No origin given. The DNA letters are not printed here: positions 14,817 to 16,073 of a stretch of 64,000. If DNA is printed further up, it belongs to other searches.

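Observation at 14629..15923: Second LexA-like self-cleaving repressor (XRE HTH + S24) with a lambda-like operator triplet and a divergent small ORF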

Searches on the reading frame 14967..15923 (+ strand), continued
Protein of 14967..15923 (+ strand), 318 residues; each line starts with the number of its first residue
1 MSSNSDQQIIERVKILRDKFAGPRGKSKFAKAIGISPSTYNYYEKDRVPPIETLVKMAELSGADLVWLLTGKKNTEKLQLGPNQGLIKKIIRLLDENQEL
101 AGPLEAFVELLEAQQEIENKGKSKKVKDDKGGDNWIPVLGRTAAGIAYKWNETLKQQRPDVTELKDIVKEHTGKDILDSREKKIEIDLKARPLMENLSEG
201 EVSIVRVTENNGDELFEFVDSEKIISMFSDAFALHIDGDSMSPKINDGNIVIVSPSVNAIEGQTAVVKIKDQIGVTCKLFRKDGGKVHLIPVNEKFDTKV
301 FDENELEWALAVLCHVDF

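Call 40: predict_structure(alignment_id=A3)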
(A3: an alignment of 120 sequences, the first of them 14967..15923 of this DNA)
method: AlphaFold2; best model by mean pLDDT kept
length: 318 residues; sequences in the alignment: 120
mean_pLDDT: 67.7   pTM: 0.49
mean pLDDT of the five models: 67.7, 63.3, 60.2, 58.7, 51.4
residues with pLDDT >= 90: 36; 70-90: 131; 50-70: 86; < 50: 65
segments of 3 or more residues with pLDDT < 50: 1-3, 75-80, 122-133, 141-179, 210-212
pLDDT, mean of each block of 10 residues (from residue 1): 69 90 89 92 91 89 83 54 76 84 72 62 39 57 36 34 36 41 57 53 57 59 69 70 67 76 80 73 83 67 85 76
secondary structure, 60 per line:
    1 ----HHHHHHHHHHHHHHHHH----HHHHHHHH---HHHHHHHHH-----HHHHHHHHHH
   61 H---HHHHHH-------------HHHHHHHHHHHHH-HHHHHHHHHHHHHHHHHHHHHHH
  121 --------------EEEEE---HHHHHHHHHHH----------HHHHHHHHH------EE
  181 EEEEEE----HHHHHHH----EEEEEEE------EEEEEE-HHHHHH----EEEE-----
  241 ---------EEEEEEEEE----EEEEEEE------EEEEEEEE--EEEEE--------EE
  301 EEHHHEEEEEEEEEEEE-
elements in order: H5-21 H26-33 H37-45 H51-61 H65-70 H84-96 H98-120 E135-139 H143-153 H164-172 E179-186 H191-197 E202-208 E215-220 H222-227 E232-235 E250-258 E263-269 E276-283 E286-290 E299-302 E306-317
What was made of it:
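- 15039..15170 (+): HTH DNA-binding domain (residues 25-68). The recognition-helix region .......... is invariant or nearly so across the family. The AF2 model has pLDDT of about 90 over residues 10-70 (call 40).
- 15402..15641 (+): Family-specific insertion (residues ~146-225) between the cleavage motif and the S24 core. Conserved, with no known domain. AF2 pLDDT is below 50 for residues 141-179 (call 40).
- On LexA (TIGR00498; PF01726 + PF00717): AF2 gives pLDDT below 50 around the cleavage region (call 40).
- AF2 models residues 141-179 with pLDDT below 50 (call 40).
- Tried and rejected: Too uncertain over residues 122-180 to judge the geometry of the cleavage site (call 40).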

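Call 41: find_encoding_contigs(protein=P0057, flank=8000, max_places=2)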
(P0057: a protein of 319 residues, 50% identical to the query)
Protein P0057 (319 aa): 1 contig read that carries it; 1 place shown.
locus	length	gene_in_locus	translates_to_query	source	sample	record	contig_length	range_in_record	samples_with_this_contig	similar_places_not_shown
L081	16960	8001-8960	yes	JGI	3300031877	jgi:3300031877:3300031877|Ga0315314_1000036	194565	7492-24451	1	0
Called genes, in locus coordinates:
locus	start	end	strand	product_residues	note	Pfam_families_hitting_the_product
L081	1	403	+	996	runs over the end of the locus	PF18470:Cas9_a, PF13395:HNH_4, PF18541:RuvC_III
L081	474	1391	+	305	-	PF01867:Cas_Cas1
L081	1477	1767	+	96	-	PF09827:CRISPR_Cas2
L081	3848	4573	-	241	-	-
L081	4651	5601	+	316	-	PF00215:OMPdecase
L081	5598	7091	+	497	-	PF21799:MurD-like_N (weak), PF08245:Mur_ligase_M, PF02875:Mur_ligase_C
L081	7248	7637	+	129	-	-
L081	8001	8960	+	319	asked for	PF01381:HTH_3, PF07022:Phage_CI_repr (weak), PF12844:HTH_19 (weak), PF00717:Peptidase_S24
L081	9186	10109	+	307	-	PF00359:PTS_EIIA_2, PF00571:CBS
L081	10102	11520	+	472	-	PF03600:CitMHS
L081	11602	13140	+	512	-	PF00884:Sulfatase, PF01663:Phosphodiest, PF16347:SGSH_C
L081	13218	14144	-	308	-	PF06283:ThuA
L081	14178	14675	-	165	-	PF13435:Cytochrome_C554 (weak), PF09699:Paired_CXXCH_1 (faint)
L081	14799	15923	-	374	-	PF00248:Aldo_ket_red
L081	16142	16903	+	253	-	PF00753:Lactamase_B, PF23023:Anti-Pycsar_Apyc1 (weak), PF12706:Lactamase_B_2 (weak)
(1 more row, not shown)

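Call 51: fold_search(model_id=the predicted structure, library=pdb)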
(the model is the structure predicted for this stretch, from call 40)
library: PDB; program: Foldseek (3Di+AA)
matches with E <= 10: 564; with E <= 0.001: 34
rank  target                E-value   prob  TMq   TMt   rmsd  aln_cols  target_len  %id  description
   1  3k2z_B                3.4e-06  1.00  0.28  0.44   7.0       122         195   20  Crystal structure of a LexA protein from Thermotoga maritima (released 2010-10-06)
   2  7b5g_G                5.1e-06  1.00  0.24  0.56   2.5        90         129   29  Crystal structure of E.coli LexA in complex with nanobody NbSOS3(Nb14527) (released 2022-09-14)
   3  1jhf_B                6.5e-06  1.00  0.23  0.61   2.8        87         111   33  LEXA G85D MUTANT (released 2001-09-19)
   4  8trg_I                9.1e-06  1.00  0.23  0.38   2.8        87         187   32  Structure of full-length LexA bound to a RecA filament (released 2023-11-15)
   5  7ocj_F                9.7e-06  1.00  0.23  0.53   2.5        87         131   33  Crystal structure of E.coli LexA in complex with nanobody NbSOS2(Nb14509) (released 2022-10-26)
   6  3jsp_B                9.7e-06  1.00  0.23  0.37   2.9        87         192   32  Classic Protein With a New Twist: crystal structure of a LexA repressor DNA complex (released 2010-08-18)
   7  3jsp_A                1.2e-05  1.00  0.28  0.43  18.6       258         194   19  Classic Protein With a New Twist: crystal structure of a LexA repressor DNA complex (released 2010-08-18)
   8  3bdn_A                1.2e-05  1.00  0.26  0.34  18.2       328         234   13  Crystal Structure of the Lambda Repressor (released 2008-04-15)
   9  7b5g_C                1.4e-05  1.00  0.23  0.53   2.8        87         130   33  Crystal structure of E.coli LexA in complex with nanobody NbSOS3(Nb14527) (released 2022-09-14)
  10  8gms_B                1.6e-05  1.00  0.24  0.60   2.7        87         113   32  Structure of LexA in complex with RecA filament (released 2022-12-21)
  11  1jhh_B                1.8e-05  1.00  0.23  0.58   2.4        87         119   32  LEXA S119A MUTANT (released 2001-09-19)
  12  1jhh_A                1.9e-05  1.00  0.23  0.36   2.8        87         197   31  LEXA S119A MUTANT (released 2001-09-19)
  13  7zra_B                2.2e-05  1.00  0.23  0.53   2.5        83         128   34  Crystal structure of E.coli LexA in complex with nanobody NbSOS1(Nb14497) (released 2022-10-26)
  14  7b5g_A                2.2e-05  1.00  0.24  0.53   2.8        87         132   33  Crystal structure of E.coli LexA in complex with nanobody NbSOS3(Nb14527) (released 2022-09-14)
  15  1jhe_A                2.4e-05  1.00  0.23  0.56   2.8        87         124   32  LEXA L89P Q92W E152A K156A MUTANT (released 2001-09-19)
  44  3jxb_C                5.2e-03  1.00  0.19  0.79   1.8        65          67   22  Crystal structure of the P22 c2 repressor protein in complex with synthetic operator 9C (released 2010-01-19)
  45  3jxb_D                6.6e-03  1.00  0.19  0.81   1.7        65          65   22  Crystal structure of the P22 c2 repressor protein in complex with synthetic operator 9C (released 2010-01-19)
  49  2r1j_L                1.1e-02  1.00  0.19  0.80   1.8        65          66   22  Crystal Structure of the P22 c2 Repressor protein in complex with the synthetic operator 9T (released 2008-04-29)
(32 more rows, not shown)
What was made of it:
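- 14967..15923 (+): Repressor gene, 318 aa: XRE-type HTH, helical linker, LexA-like cleavage motif, family-specific insertion, S24 catalytic core. Foldseek matches the HTH to P22 c2/434 and the core to the LexA C-terminal domain (call 51).
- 15642..15890 (+): S24 catalytic core, with Ser240 (15684-15686) and Lys278 (15798-15800). Foldseek rmsd 2.5-2.9 Å to LexA C-terminal domains (call 51).
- On LexA (TIGR00498; PF01726 + PF00717): The HTH fold matches P22 c2/434 (call 51).
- On Phage CI / c2 / 434-type immunity repressor: Foldseek (call 51).
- Closest known: Lambda CI / P22 c2 / 434 repressor-Cro switches. Different: The S24 core is closer to LexA than to CI (call 51).
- The HTH is closest to P22 c2/434, rmsd 1.7-1.8 Å (call 51). 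The HTH fold resembles P22 c2/434 (call 51).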

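Call 64: search_protein_families(library=ncbifam, proteins=[window:14967-15923:+, L055:3705-3869:-], max_evalue=0.01)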
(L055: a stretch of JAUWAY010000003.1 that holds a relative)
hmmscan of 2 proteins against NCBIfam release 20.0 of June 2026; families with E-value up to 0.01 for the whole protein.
window:14967-15923:+ (318 aa): 5 families
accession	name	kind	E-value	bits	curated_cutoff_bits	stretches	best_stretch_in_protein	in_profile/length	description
TIGR00498.1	lexA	equivalog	1.4e-11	44.4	110.95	1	219-306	104-189/203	transcriptional repressor LexA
NF007621.2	PRK10276.1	subfamily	2.7e-07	30.6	110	1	222-304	20-101/115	translesion error-prone DNA polymerase V autoproteolytic subunit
TIGR02754.1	sod_Ni_protease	equivalog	0.0082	16.6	63.25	0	235-263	2-30/90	nickel-type superoxide dismutase maturation protease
NF041951.1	phage_RstR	subfamily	0.0095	16.2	80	0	27-99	19-90/108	RstR family transcriptional repressor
NF048000.1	ECH1013_TF_S24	equivalog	0.0099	15.8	300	0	226-289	108-172/204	ECH_1013 family putative transcriptional regulator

L055:3705-3869:- (54 aa): 0 families

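Call 65: search_protein_families(library=padloc, proteins=[window:14967-15923:+, L055:3705-3869:-], max_evalue=0.01)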
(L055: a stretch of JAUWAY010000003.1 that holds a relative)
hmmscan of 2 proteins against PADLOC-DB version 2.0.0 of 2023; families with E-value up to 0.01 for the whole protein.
window:14967-15923:+ (318 aa): 0 families

L055:3705-3869:- (54 aa): 0 families

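Call 66: search_protein_families(library=phrogs, proteins=[window:14967-15923:+, L055:3705-3869:-, L006:3627-3857:-, L043:2736-2912:-], max_evalue=0.01)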
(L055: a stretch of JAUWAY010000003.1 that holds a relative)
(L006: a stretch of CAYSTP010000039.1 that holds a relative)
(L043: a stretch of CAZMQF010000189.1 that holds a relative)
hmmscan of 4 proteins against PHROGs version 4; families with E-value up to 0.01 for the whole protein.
window:14967-15923:+ (318 aa): 11 families
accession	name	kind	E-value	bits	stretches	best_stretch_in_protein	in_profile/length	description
phrog_4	-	transcription regulation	6.4e-25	88.9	1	7-305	131-325/400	transcriptional repressor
phrog_8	-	transcription regulation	2.5e-13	51.2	1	27-194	174-305/346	transcriptional regulator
phrog_8558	-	unknown function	1.9e-10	41.9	1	229-303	18-96/114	-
phrog_6201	-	transcription regulation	1.8e-09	38.6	1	210-307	9-103/121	CI-like repressor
phrog_811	-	DNA, RNA and nucleotide metabolism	4.7e-08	33.7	1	222-306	39-122/140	UmuD-like protein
phrog_2328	-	transcription regulation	2e-07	31.8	1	9-76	16-82/128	transcriptional repressor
phrog_3037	-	transcription regulation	2.6e-07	31.6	1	4-78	13-84/189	transcriptional repressor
phrog_3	-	transcription regulation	1.2e-06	29.6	1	27-139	105-219/430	transcriptional repressor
phrog_147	-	transcription regulation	0.0048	18.2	0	8-83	4-81/100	transcriptional regulator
phrog_2967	-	transcription regulation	0.0065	17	0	26-115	26-111/225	transcriptional regulator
phrog_4836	-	transcription regulation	0.008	16.8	0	28-97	93-164/194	CII-like regulator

L055:3705-3869:- (54 aa): 0 families

L006:3627-3857:- (76 aa): 0 families

L043:2736-2912:- (58 aa): 0 families
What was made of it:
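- On Phage CI / c2 / 434-type immunity repressor: PHROG_4 E 6.4e-25 over residues 7-305 (call 66).
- Closest known: Lambda CI / P22 c2 / 434 repressor-Cro switches. Same: The same two-domain plan (PHROG_4, call 66) and the same HTH fold (call 51).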

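Call 67: find_related_loci(query=A1, collection=viral_contigs, flank=6000)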
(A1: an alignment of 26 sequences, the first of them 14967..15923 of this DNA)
Query A1 (318 aa) in viral_contigs; peptide patterns used: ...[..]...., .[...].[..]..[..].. (x = any residue, [..] = any of these).
60 stretches matched a pattern, but none encodes a relative of the query by tblastn (E <= 1e-3).
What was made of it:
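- On Phage CI / c2 / 434-type immunity repressor: No relatives in viral contigs (call 67).
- No relative in 2.9 million viral contigs (call 67).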

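Call 69: list_cluster_members(proteins=[P0001, P0126, P0002])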
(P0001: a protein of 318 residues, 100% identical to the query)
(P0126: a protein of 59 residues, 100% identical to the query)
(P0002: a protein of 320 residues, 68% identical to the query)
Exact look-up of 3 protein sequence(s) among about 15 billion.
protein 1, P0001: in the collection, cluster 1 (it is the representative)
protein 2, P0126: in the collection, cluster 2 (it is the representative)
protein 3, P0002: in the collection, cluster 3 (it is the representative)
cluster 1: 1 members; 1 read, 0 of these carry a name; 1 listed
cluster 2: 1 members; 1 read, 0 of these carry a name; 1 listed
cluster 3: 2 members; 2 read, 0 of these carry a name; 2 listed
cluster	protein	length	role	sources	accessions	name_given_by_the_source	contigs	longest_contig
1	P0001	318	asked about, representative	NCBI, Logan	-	-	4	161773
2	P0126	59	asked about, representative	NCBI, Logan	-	-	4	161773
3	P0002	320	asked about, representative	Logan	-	-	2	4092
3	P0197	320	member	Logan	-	-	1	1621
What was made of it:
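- Tried and rejected: A cluster look-up gave no names for the window's proteins (call 69).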

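Call 70: find_encoding_contigs(protein=P0002, flank=3000, max_places=3)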
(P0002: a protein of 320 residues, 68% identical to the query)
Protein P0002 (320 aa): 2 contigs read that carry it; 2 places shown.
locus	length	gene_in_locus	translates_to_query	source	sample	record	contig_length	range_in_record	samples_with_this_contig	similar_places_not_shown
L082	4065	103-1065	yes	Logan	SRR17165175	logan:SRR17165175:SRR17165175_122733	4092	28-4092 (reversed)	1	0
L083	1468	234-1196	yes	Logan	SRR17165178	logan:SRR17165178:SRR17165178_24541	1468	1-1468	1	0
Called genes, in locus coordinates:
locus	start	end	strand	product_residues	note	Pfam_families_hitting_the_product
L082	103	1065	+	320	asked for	PF12844:HTH_19 (weak), PF01381:HTH_3, PF00717:Peptidase_S24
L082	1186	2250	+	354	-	-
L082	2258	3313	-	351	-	PF04551:GcpE, PF26540:GcpE_C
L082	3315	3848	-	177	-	-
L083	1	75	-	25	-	?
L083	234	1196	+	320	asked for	PF12844:HTH_19 (weak), PF01381:HTH_3, PF00717:Peptidase_S24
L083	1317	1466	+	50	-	?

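Call 71: find_encoding_contigs(protein=P0001, flank=1000, max_places=4)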
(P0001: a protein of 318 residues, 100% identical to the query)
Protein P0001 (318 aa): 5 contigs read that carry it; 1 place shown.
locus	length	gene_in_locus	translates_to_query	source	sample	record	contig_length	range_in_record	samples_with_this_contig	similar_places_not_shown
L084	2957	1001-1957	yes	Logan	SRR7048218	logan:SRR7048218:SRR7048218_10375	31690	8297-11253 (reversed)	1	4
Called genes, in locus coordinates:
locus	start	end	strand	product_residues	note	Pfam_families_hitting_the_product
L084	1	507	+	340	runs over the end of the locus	PF04338:DUF481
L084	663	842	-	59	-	-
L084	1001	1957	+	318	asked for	PF12844:HTH_19 (weak), PF01381:HTH_3, PF07022:Phage_CI_repr (weak), PF00717:Peptidase_S24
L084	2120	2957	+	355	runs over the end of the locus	PF01938:TRAM (weak)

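Call 82: find_encoding_contigs(protein=P0032, flank=8000, max_places=1)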
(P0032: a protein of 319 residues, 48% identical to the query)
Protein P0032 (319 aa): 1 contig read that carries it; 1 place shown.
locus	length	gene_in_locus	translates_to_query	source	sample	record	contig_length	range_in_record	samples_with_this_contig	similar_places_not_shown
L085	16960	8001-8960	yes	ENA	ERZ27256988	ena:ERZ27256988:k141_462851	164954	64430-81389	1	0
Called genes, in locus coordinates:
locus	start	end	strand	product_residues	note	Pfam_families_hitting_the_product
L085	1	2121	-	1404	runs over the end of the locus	PF16656:Pur_ac_phosph_N (faint), PF07705:CARDB (faint), PF17789:MG4 (faint), PF13620:CarboxypepD_reg (weak), PF00927:Transglut_C (faint), PF00041:fn3 (weak)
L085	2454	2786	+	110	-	PF13407:Peripla_BP_4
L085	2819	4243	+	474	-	PF02952:Fucose_iso_C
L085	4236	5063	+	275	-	PF13292:DXP_synthase_N, PF00456:Transketolase_N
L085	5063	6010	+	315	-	PF02779:Transket_pyr, PF02780:Transketolase_C, PF22613:Transketolase_C_1 (faint), PF17147:PFOR_II (weak)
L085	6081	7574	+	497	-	PF00370:FGGY_N, PF02782:FGGY_C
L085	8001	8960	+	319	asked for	PF12844:HTH_19 (weak), PF01381:HTH_3, PF00717:Peptidase_S24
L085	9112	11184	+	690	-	PF00456:Transketolase_N, PF02779:Transket_pyr, PF02780:Transketolase_C, PF22613:Transketolase_C_1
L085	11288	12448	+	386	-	PF00365:PFK, PF01513:NAD_kinase (faint)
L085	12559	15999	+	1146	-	PF17757:UvrB_inter, PF02559:CarD_TRCF_RID, PF00270:DEAD, PF04851:ResIII, PF00271:Helicase_C, PF03461:TRCF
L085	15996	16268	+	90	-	-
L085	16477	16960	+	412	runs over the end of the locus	PF13145:Rotamase_2 (weak), PF13616:Rotamase_3, PF00639:Rotamase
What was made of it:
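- Housekeeping neighbours that vary between lineages (calls 41, 82).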

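Call 86: search_dna_similar(query=window:14967-15923:+, collection=phages, mode=protein, max_rows=8)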
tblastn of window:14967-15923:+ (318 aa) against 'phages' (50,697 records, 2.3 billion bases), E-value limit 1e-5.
Records with a match: 7; places in all: 7; records where one place covers at least 80% of the query: 0.
Best place of each record, by identity: <60% 7.
By first word of the organism name: Yersinia 3; Vibrio 2; Clostridium 1; Paraburkholderia 1.
By host as written in the record: Yersinia enterocolitica JL2002-6 1; Yersinia enterocolitica JL2004-21 1; Yersinia enterocolitica LN1996-YE105.5R 1; Vibrio cyclitrophicus 10N.286.54.E5 1; Vibrio cyclitrophicus 10N.286.55.C4 1; [Clostridium] innocuum 1; Paraburkholderia caledonica Bk 1.
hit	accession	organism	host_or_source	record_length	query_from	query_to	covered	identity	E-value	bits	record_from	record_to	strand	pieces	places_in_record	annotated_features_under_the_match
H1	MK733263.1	Yersinia phage YeP5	Yersinia enterocolitica JL2002-6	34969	160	294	42%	32.4%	1e-7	59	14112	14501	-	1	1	repressor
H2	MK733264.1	Yersinia phage YeP6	Yersinia enterocolitica JL2004-21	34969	160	294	42%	32.4%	1e-7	59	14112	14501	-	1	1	repressor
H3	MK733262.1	Yersinia phage YeP4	Yersinia enterocolitica LN1996-YE105.5R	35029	160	294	42%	32.4%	1e-7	59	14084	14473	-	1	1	repressor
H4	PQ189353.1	Vibrio phage 10N.286.54.E5_PE002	Vibrio cyclitrophicus 10N.286.54.E5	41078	187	297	35%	31.9%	8e-6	53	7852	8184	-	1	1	hypothetical protein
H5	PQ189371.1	Vibrio phage 10N.286.55.C4_PE001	Vibrio cyclitrophicus 10N.286.55.C4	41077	187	297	35%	31.9%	8e-6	53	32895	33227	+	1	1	hypothetical protein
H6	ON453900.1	Clostridium phage Maintenon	[Clostridium] innocuum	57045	213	307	30%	30.5%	3e-6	55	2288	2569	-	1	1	SOS-response repressor and protease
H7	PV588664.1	Paraburkholderia phage IPK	Paraburkholderia caledonica Bk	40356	230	307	25%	33.3%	8e-6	53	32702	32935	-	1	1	record has no annotation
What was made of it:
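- On Phage CI / c2 / 434-type immunity repressor: No full-length hit in phage records (call 86).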

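Call 87: search_dna_similar(query=window:14967-15923:+, collection=plasmids, mode=protein, max_rows=8)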
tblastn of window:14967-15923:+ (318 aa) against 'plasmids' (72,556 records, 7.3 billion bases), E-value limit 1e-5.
Records with a match: 2; places in all: 2; records where one place covers at least 80% of the query: 0.
Best place of each record, by identity: <60% 2.
By first word of the organism name: Rahnella 2.
By predicted mobility (MOB-suite, as given by PLSDB): non-mobilizable 2.
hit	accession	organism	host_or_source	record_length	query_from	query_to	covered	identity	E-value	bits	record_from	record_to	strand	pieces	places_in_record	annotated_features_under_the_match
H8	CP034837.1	Rahnella aquatilis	Food spoilage microflora,food/cold ...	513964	187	304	37%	32.0%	6e-7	59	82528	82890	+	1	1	LexA family transcriptional regulator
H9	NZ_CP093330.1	Rahnella aceris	whole organism,grassland soil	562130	187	304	37%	32.0%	6e-7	59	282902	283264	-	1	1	LexA family transcriptional regulator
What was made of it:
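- Only partial S24 hits in phage and plasmid records (calls 86, 87). No full-length hit in 50,697 phage or 72,556 plasmid records (calls 86, 87).
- Tried and rejected: Viral contigs, phage records and plasmid records give no full-length relative (calls 67, 86, 87).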
